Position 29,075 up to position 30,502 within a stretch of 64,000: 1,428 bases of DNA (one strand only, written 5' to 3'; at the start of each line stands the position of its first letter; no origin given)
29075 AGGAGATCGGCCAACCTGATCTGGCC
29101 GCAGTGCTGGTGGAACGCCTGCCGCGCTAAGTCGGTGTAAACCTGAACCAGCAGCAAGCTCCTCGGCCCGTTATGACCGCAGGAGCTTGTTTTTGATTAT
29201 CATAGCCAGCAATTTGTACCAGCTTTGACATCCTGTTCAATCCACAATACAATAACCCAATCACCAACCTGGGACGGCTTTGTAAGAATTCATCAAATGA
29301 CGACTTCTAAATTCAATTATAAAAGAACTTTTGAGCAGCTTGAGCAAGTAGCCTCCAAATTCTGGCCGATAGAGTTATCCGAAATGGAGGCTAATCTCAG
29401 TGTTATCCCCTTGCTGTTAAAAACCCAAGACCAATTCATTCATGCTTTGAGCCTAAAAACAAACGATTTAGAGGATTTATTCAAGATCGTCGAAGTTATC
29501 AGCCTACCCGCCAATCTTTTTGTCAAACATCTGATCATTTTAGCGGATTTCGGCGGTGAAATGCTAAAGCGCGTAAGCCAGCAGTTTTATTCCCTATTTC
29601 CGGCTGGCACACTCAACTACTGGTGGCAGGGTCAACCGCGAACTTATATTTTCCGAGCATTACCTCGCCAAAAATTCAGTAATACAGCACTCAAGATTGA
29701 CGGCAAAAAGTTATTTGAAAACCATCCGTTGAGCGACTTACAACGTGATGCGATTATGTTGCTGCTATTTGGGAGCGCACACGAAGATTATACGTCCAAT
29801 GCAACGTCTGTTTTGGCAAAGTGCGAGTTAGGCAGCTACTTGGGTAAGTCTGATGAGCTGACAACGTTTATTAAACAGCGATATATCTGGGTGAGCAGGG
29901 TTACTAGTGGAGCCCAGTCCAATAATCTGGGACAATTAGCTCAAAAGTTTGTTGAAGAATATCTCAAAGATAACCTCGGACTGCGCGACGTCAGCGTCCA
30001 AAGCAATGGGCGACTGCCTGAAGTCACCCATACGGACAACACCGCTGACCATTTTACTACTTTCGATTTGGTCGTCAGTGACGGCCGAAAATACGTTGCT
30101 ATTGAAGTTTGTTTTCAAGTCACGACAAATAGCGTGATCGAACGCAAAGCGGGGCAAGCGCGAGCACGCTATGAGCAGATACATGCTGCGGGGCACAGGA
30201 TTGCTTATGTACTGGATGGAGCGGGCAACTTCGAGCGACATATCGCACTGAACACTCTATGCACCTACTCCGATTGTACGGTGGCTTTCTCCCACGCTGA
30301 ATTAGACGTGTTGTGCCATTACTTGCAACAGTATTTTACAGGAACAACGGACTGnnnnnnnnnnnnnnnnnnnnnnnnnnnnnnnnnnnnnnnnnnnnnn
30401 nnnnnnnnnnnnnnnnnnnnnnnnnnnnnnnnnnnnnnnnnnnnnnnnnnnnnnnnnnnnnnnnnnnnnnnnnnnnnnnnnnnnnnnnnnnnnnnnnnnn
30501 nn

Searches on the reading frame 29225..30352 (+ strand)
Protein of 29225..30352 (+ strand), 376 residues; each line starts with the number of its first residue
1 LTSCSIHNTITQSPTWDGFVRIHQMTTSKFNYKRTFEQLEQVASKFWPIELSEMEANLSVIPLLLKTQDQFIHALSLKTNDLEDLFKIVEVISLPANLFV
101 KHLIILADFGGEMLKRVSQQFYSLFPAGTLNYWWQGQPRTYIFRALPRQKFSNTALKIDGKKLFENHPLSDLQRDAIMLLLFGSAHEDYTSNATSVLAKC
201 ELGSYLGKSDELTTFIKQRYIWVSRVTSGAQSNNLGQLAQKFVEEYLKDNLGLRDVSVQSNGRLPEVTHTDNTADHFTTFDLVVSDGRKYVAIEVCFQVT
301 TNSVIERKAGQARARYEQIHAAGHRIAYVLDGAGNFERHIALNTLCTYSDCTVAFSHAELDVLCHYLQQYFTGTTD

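Call 3: search_protein_families(library=pfam, proteins=[window:29225-30352:+], max_evalue=1)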
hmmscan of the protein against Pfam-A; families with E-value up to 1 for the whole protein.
window:29225-30352:+ (376 aa): 2 families
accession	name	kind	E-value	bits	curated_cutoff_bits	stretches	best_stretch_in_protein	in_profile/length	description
PF24447.1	RE_BanI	-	6e-141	469.7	28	1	31-371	1-338/338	Type II restriction enzyme BanI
PF04556.18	DpnII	-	0.0056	16.5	23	1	228-359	139-272/278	DpnII restriction endonuclease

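Call 4: search_protein_families(library=ncbifam, proteins=[window:29225-30352:+], max_evalue=1)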
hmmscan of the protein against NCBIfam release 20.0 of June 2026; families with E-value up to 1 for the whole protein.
window:29225-30352:+ (376 aa): 0 families
